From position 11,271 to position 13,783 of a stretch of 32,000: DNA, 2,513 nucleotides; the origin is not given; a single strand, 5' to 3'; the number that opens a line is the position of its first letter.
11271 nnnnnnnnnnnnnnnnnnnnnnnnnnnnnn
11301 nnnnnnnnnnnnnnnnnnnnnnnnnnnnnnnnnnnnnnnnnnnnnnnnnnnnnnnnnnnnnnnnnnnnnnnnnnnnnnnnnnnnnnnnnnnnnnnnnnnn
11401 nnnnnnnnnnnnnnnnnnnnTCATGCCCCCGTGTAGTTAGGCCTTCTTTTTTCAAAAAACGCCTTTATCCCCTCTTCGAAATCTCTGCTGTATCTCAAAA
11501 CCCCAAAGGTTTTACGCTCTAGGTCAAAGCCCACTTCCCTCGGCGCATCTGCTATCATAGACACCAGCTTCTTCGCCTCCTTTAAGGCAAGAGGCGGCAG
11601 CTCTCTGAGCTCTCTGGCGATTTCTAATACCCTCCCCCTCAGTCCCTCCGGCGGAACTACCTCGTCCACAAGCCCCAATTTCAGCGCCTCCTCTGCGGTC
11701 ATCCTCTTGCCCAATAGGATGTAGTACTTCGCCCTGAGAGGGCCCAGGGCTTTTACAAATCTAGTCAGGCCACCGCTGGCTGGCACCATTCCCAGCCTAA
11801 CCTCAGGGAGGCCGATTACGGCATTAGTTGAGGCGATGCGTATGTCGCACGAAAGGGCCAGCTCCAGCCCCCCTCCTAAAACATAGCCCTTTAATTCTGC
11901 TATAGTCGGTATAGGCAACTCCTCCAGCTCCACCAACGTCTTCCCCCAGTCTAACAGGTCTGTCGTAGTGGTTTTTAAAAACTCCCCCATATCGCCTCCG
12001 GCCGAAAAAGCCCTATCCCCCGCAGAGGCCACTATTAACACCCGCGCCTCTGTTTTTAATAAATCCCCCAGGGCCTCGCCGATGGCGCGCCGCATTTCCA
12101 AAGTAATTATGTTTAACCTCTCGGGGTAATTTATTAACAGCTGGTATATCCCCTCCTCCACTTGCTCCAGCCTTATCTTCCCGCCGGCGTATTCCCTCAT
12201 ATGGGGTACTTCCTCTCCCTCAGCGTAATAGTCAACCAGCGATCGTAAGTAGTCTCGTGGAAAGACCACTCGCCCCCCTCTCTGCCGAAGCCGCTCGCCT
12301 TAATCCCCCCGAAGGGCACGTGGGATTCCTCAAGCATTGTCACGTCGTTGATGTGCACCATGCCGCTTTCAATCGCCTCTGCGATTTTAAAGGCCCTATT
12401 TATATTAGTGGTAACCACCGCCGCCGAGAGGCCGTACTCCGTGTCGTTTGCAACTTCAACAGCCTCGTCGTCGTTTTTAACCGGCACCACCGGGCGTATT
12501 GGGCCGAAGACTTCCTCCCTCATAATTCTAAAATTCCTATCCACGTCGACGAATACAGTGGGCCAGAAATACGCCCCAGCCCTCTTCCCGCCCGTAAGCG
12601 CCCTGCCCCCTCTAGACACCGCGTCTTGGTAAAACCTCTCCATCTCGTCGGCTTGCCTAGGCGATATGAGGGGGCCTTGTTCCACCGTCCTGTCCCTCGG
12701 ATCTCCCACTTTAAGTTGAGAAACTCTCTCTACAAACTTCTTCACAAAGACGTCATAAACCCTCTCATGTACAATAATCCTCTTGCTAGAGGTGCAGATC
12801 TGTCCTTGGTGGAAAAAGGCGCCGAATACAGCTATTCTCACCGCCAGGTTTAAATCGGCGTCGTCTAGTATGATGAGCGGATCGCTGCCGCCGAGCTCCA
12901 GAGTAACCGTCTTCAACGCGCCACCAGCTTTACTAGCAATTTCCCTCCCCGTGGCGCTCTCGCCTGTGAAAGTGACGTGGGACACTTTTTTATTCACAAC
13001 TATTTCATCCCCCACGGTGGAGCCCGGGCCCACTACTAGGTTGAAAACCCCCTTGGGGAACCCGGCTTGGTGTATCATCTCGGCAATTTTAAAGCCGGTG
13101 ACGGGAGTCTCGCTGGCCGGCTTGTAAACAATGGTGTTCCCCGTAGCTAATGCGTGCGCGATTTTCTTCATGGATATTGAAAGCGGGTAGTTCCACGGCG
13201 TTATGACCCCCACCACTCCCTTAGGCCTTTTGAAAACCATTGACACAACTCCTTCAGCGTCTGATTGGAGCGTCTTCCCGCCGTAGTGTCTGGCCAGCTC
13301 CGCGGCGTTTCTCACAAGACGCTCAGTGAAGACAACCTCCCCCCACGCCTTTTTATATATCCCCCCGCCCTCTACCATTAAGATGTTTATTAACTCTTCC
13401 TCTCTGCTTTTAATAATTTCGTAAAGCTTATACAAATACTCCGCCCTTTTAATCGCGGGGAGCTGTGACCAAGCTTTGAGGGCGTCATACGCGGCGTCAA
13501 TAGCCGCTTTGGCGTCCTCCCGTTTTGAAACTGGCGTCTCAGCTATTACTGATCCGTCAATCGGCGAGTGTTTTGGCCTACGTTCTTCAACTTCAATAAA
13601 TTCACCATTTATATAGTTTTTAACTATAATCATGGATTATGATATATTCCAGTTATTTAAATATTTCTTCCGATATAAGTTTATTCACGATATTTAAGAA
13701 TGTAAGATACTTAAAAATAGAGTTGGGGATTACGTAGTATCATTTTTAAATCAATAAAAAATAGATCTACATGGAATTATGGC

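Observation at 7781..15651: Xanthine-dehydrogenase-family molybdoenzyme wired into CoA-ester chemistry (Hmf / 4-hydroxybenzoyl-CoA-reductase-like logic)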

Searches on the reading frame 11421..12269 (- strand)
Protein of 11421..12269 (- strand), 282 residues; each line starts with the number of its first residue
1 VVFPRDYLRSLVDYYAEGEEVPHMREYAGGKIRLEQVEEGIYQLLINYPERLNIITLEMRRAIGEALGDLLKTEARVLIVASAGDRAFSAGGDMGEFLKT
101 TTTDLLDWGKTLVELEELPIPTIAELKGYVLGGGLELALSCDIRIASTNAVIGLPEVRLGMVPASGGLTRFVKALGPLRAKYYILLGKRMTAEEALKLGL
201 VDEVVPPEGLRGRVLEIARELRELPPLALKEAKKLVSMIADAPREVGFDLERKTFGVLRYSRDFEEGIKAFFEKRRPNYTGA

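Call 4: search_protein_families(library=pfam, proteins=[window:11421-12269:-])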
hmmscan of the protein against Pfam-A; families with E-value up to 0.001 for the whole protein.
window:11421-12269:- (282 aa): 2 families
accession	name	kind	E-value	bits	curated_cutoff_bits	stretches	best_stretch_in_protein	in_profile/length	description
PF00378.25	ECH_1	-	2.9e-53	181.2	27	1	38-281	3-250/251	Enoyl-CoA hydratase/isomerase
PF16113.10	ECH_2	-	7.8e-28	98.4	27.2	1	44-211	4-178/335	Enoyl-CoA hydratase/isomerase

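Call 5: search_protein_families(library=ncbifam, proteins=[window:11421-12269:-])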
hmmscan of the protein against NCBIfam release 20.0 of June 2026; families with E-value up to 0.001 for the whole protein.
window:11421-12269:- (282 aa): 73 families (the best 25 are shown)
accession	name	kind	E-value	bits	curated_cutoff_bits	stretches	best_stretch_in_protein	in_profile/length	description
NF006007.0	PRK08138.1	subfamily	1.6e-57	194.9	355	1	32-281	9-260/261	enoyl-CoA hydratase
NF005802.0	PRK07657.1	equivalog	4.8e-52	177.1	363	1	31-281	4-259/260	enoyl-CoA hydratase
NF004781.0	PRK06127.1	subfamily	7.8e-52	176.6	291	1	30-281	11-268/269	enoyl-CoA hydratase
NF004796.0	PRK06144.1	subfamily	4.6e-49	167.2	272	1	36-281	13-261/262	enoyl-CoA hydratase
NF042430.2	EnCoAhydt_DpgD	equivalog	1e-47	162.8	400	1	41-281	7-257/258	enoyl-CoA-hydratase DpgD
NF007239.0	PRK09674.1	equivalog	2.3e-47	161.7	371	1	34-281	7-256/257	2,3-dehydroadipyl-CoA hydratase PaaF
NF051848.1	EnCoAHydtEchA19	equivalog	4.2e-46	157.6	400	1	43-281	12-257/258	enoyl-CoA hydratase EchA19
NF006566.0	PRK09076.1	subfamily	2.4e-45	155.2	286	1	73-280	47-258/260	enoyl-CoA hydratase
NF006100.0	PRK08252.1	subfamily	2.8e-45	154.9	282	1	37-281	9-253/254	crotonase/enoyl-CoA hydratase family protein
NF004475.0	PRK05809.1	subfamily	1.5e-44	152.5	394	1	37-280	10-258/260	short-chain-enoyl-CoA hydratase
NF005803.0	PRK07658.1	equivalog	2.8e-43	148.2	313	1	59-281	29-256/257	enoyl-CoA hydratase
NF004517.0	PRK05862.1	equivalog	3.9e-40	138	396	1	41-280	14-255/257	enoyl-CoA hydratase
NF004795.0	PRK06143.1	subfamily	1.1e-39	136.6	283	1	32-276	10-258/260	enoyl-CoA hydratase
TIGR02280.1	PaaB1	equivalog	1.3e-39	136.3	345.15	1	34-281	2-255/256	2-(1,2-epoxy-1,2-dihydrophenyl)acetyl-CoA isomerase PaaG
NF004634.0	PRK05980.1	equivalog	1.6e-38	132.6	375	1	36-281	8-262/263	crotonase/enoyl-CoA hydratase family protein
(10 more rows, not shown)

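Call 38: find_homologous_proteins(query=window:11421-12200:-)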
Query window:11421-12200:- (259 aa): 4249 proteins with E <= 0.001 among 8000 candidates; the best 120 are listed.
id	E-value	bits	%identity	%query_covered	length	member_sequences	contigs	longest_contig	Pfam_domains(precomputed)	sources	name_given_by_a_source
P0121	1.2e-151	522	95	100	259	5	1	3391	PF00378.26,PF16113.11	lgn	-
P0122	8.6e-133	460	80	100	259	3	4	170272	PF00378.26,PF16113.11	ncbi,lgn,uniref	ncbi:MAG: enoyl-CoA hydratase/isomerase family protein [Pyrobaculum sp.]|uniref:enoyl-CoA hydratase/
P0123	7.7e-132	457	82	100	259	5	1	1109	PF00378.26,PF16113.11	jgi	-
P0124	1.4e-131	456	81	100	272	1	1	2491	PF00378.26,PF16113.11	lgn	-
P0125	1.0e-121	424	77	100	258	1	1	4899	PF00378.26,PF16113.11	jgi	-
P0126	1.9e-119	416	72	100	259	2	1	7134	PF00378.26,PF16113.11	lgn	-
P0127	2.4e-118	413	74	100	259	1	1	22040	PF00378.26,PF16113.11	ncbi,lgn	ncbi:MAG: enoyl-CoA hydratase/isomerase family protein [Pyrobaculum sp.]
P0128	4.0e-101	356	100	66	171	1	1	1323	PF00378.26,PF16113.11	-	-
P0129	1.5e-89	318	60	99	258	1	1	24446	PF00378.26,PF16113.11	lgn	-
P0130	4.2e-89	317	61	95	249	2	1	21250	PF00378.26,PF16113.11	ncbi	-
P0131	5.2e-89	316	59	99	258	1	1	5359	PF00378.26,PF16113.11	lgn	-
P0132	7.1e-88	313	58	99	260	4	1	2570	PF00378.26,PF16113.11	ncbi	ncbi:MAG: enoyl-CoA hydratase/isomerase family protein [Vulcanisaeta sp.]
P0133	1.9e-87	311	61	95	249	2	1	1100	PF00378.26,PF16113.11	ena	-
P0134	3.2e-87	311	58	100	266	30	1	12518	PF00378.26,PF16113.11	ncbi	-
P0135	4.0e-87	310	60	95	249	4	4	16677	PF00378.26,PF16113.11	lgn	-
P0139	2.0e-86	308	58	97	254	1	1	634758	PF00378.26,PF16113.11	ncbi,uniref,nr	ncbi:enoyl-CoA hydratase/isomerase family protein [Vulcanisaeta thermophila]|uniref:enoyl-CoA hydrat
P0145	5.2e-84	300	57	99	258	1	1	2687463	PF00378.26,PF16113.11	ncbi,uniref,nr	ncbi:enoyl-CoA hydratase/isomerase family protein [Acidianus manzaensis]|uniref:Enoyl-CoA hydratase 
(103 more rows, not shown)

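Call 39: find_encoding_contigs(protein=P0139, flank=9000, max_places=1)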
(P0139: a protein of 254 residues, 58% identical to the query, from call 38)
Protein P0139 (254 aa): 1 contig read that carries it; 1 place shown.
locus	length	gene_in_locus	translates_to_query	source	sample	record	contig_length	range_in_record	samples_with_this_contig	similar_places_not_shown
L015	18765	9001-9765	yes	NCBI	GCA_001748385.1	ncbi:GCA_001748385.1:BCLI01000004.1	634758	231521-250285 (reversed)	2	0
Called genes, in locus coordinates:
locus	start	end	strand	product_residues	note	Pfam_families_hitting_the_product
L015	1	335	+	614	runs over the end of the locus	PF02730:AFOR_N, PF01314:AFOR_C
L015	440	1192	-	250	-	PF12705:PDDEXK_1 (faint), PF01930:Cas_Cas4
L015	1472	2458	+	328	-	PF00480:ROK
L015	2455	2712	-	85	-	-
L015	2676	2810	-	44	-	-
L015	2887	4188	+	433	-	PF01266:DAO (weak), PF01593:Amino_oxidase, PF12831:FAD_oxidored (weak), PF13450:NAD_binding_8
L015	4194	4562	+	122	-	PF01981:PTH2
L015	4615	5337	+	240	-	PF01209:Ubie_methyltran, PF08241:Methyltransf_11, PF13649:Methyltransf_25 (weak)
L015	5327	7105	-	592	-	PF02730:AFOR_N, PF01314:AFOR_C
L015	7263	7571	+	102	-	PF13187:Fer4_9 (faint), PF13237:Fer4_10 (faint), PF00037:Fer4 (faint), PF13183:Fer4_8, PF12838:Fer4_7, PF13534:Fer4_17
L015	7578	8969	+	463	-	PF01565:FAD_binding_4, PF02913:FAD-oxidase_C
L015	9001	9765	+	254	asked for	PF00378:ECH_1, PF16113:ECH_2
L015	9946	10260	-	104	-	-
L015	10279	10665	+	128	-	PF00428:Ribosomal_60s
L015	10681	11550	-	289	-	PF09973:DUF2208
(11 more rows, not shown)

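Call 40: find_encoding_contigs(protein=P0145, flank=9000, max_places=1)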
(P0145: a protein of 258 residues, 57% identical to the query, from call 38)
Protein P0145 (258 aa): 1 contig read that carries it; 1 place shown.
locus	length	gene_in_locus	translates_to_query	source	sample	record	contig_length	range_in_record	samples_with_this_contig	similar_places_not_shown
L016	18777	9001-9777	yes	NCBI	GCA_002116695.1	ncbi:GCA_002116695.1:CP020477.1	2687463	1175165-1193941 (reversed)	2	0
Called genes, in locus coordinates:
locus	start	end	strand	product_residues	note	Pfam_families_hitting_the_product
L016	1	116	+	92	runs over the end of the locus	-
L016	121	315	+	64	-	-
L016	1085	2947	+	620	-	-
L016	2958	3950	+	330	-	PF12797:Fer4_2 (weak), PF12800:Fer4_4 (faint), PF12837:Fer4_6 (faint), PF12838:Fer4_7 (weak), PF13237:Fer4_10 (faint), PF14697:Fer4_21, PF00037:Fer4 (weak), PF00571:CBS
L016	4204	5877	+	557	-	PF00501:AMP-binding, PF13193:AMP-binding_C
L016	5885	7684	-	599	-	PF17297:PEPCK_N, PF00821:PEPCK_GTP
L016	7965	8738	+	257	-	PF02900:LigB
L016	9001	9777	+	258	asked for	PF00378:ECH_1, PF16113:ECH_2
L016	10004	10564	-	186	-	PF02475:TRM5-TYW2_MTfase (weak), PF13489:Methyltransf_23, PF01209:Ubie_methyltran, PF01728:FtsJ (weak), PF13847:Methyltransf_31, PF08241:Methyltransf_11, PF08242:Methyltransf_12, PF13649:Methyltransf_25, +4 more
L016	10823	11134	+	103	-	PF02426:MIase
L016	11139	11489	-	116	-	PF12172:zf-ChsH2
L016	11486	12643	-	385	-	PF22691:Thiolase_C_1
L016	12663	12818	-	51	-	-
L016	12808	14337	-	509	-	PF00501:AMP-binding, PF13193:AMP-binding_C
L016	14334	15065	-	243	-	PF00106:adh_short, PF08659:KR, PF13561:adh_short_C2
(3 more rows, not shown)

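Call 50: search_solved_structures(query=window:11421-12200:-, max_evalue=1e-30)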
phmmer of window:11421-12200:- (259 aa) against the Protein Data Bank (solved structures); distinct sequences matched with E-value up to 1e-30: 31.
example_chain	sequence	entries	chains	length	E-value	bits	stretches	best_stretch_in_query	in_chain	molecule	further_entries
2pbp_A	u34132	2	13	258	5.2e-46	160.8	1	22-258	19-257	Enoyl-CoA hydratase subunit I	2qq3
5zai_A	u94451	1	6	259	2.9e-43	151.8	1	15-258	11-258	3-hydroxypropionyl-coenzyme A dehydratase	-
3kqf_A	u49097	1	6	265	3.8e-39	138.3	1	18-258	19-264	Enoyl-CoA hydratase/isomerase family protein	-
9qwv_A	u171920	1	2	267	6.2e-38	134.3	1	18-258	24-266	Enoyl-CoA hydratase, mitochondrial, putative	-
5z7r_A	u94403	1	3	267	2.6e-37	132.3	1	17-253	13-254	Short-chain-enoyl-CoA hydratase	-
6lvp_A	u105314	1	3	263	5.7e-36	127.9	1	16-256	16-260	Enoyl-CoA hydratase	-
3pzk_A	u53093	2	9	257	1.1e-35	127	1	18-257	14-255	e enoyl-CoA hydratase echA8 | enoyl-CoA hydratase echA8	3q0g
3q0j_A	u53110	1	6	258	1.1e-35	127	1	18-257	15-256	enoyl-CoA hydratase echA8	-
4fzw_A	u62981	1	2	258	1.2e-35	126.8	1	18-258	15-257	2,3-dehydroadipyl-CoA hydratase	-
3h81_A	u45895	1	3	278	1.3e-35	126.7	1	18-257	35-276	enoyl-CoA hydratase echA8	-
4fjw_D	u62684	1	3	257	2.7e-35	125.6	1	18-257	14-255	Probable enoyl-CoA hydratase echA8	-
7eum_C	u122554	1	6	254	3.3e-35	125.4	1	14-251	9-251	Enoyl-CoA hydratase/isomerase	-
28bq_A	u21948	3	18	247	1.2e-34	123.6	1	14-229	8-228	Enoyl-CoA hydratase/isomerase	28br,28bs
9ula_A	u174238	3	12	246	1.5e-34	123.3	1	14-228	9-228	Enoyl-CoA hydratase/isomerase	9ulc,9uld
3moy_A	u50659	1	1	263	2.7e-34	122.4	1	17-257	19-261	Probable enoyl-CoA hydratase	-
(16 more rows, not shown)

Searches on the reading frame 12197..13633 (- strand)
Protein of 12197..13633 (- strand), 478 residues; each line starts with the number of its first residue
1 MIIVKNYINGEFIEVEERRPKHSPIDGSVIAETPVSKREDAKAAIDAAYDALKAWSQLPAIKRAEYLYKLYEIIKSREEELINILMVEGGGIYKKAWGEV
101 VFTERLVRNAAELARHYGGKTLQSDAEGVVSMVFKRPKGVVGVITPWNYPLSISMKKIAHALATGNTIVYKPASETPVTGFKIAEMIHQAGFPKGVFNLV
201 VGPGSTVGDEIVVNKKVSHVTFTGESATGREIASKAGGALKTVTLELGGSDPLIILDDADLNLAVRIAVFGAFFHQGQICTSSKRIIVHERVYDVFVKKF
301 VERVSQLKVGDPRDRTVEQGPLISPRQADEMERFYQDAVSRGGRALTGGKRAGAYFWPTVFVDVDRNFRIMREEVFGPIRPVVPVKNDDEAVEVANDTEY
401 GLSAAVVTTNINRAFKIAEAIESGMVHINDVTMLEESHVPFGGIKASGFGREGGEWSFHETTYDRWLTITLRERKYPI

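Call 4: search_protein_families(library=pfam, proteins=[window:12197-13633:-])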
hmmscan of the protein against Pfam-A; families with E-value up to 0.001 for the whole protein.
window:12197-13633:- (478 aa): 1 family
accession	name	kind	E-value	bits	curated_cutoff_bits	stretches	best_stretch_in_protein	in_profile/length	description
PF00171.27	Aldedh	-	1.8e-170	567.9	23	1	17-465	7-459/461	Aldehyde dehydrogenase family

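Call 5: search_protein_families(library=ncbifam, proteins=[window:12197-13633:-])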
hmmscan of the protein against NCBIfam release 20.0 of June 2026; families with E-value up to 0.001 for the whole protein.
window:12197-13633:- (478 aa): 44 families (the best 25 are shown)
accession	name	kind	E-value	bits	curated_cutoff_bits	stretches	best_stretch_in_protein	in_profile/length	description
NF040648.1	lactal_redase_Meth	equivalog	4.4e-133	444.7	650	1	7-467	2-460/463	lactaldehyde dehydrogenase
TIGR01804.1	BADH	equivalog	6.7e-124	413.9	668.6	1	7-460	1-462/467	betaine-aldehyde dehydrogenase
TIGR02299.1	HpaE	equivalog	1.2e-123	413.3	638.35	1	5-475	2-482/488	5-carboxymethyl-2-hydroxymuconate semialdehyde dehydrogenase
TIGR01780.1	SSADH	subfamily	2e-122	409.3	646.35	1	23-458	3-441/448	succinate-semialdehyde dehydrogenase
NF009725.0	PRK13252.1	equivalog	8.3e-119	397.2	593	1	4-464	7-474/488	betaine-aldehyde dehydrogenase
NF006916.0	PRK09407.1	equivalog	1.3e-118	396.8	521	1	16-457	33-480/526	succinic semialdehyde dehydrogenase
NF007497.0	PRK10090.1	equivalog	5.7e-118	394.7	500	1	4-460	7-468/480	aldehyde dehydrogenase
NF010000.0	PRK13473.1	subfamily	6.8e-117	391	615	1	5-465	4-468/475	aminobutyraldehyde dehydrogenase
NF042993.1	AlphKGSA_gudD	equivalog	4.8e-114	381.7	770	1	4-455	4-466/481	alpha-ketoglutaric semialdehyde dehydrogenase GucD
NF052305.1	DioxValDhHalo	equivalog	5.5e-114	381.7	750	1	4-448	5-458/483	2,5-dioxovalerate dehydrogenase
TIGR03216.1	OH_muco_semi_DH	equivalog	3.1e-108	362.5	693.25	1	4-459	1-469/481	2-hydroxymuconic semialdehyde dehydrogenase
NF008415.0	PRK11241.1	equivalog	1.7e-106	356.8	828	1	6-461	13-472/482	NADP-dependent succinate-semialdehyde dehydrogenase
NF040869.1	G3PDH_Arch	equivalog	8.4e-106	354.6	780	1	4-462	20-484/502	NADP-dependent glyceraldehyde-3-phosphate dehydrogenase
NF045735.1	PaDhStyDPseudo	equivalog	1.9e-100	336.8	850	1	7-461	6-473/483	phenylacetaldehyde dehydrogenase StyD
NF040792.1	glyc_ald_dh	equivalog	1.3e-98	331.1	760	1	5-460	2-464/488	D-glyceraldehyde dehydrogenase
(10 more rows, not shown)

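Call 48: search_solved_structures(query=window:12197-13633:-, max_evalue=1e-80)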
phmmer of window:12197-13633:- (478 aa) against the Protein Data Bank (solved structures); distinct sequences matched with E-value up to 1e-80: 123 (the best 60 are shown).
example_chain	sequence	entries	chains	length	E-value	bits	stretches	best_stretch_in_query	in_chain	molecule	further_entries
4h73_A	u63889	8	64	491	4.8e-229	764.2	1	4-478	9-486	Aldehyde dehydrogenase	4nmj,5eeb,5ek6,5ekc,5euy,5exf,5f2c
8zcx_A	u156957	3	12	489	2.1e-110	373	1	21-477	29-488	Aldehyde dehydrogenase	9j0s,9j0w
9jw2_A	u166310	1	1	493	5.1e-109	368.4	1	28-477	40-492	4-hydroxybenzaldehyde dehydrogenase (NADP(+))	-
3r64_A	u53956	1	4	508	7.8e-108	364.5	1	4-470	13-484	NAD dependent benzaldehyde dehydrogenase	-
9jvs_A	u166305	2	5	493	1.7e-107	363.5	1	28-477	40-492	4-hydroxybenzaldehyde dehydrogenase (NADP(+))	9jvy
9jem_A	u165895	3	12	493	1.1e-106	360.7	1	28-477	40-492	4-hydroxybenzaldehyde dehydrogenase (NADP(+))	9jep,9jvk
9jv6_A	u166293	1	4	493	1.6e-106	360.2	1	28-477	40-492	4-hydroxybenzaldehyde dehydrogenase (NADP(+))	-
9jvl_A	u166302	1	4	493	5.7e-106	358.4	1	28-477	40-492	4-hydroxybenzaldehyde dehydrogenase (NADP(+))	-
3pqa_A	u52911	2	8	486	1.2e-102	347.5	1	7-474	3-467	Lactaldehyde dehydrogenase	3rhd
4dng_A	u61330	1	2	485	1.7e-102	346.9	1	4-477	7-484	Uncharacterized aldehyde dehydrogenase AldY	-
8s33_A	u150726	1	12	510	1.5e-99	337.2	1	6-463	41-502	Succinate-semialdehyde dehydrogenase [NAD(P)+]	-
8of1_A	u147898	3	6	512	1.4e-98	334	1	18-461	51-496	Succinate-semialdehyde dehydrogenase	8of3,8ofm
3jz4_A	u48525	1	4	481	2.2e-97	330.1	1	7-462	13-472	Succinate-semialdehyde dehydrogenase [NADP+]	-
4jz6_A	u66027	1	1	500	2.7e-97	329.8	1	5-477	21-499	Salicylaldehyde dehydrogenase NahF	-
8c54_A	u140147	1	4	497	2.8e-96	326.5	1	22-458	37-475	Succinate semialdehyde dehydrogenase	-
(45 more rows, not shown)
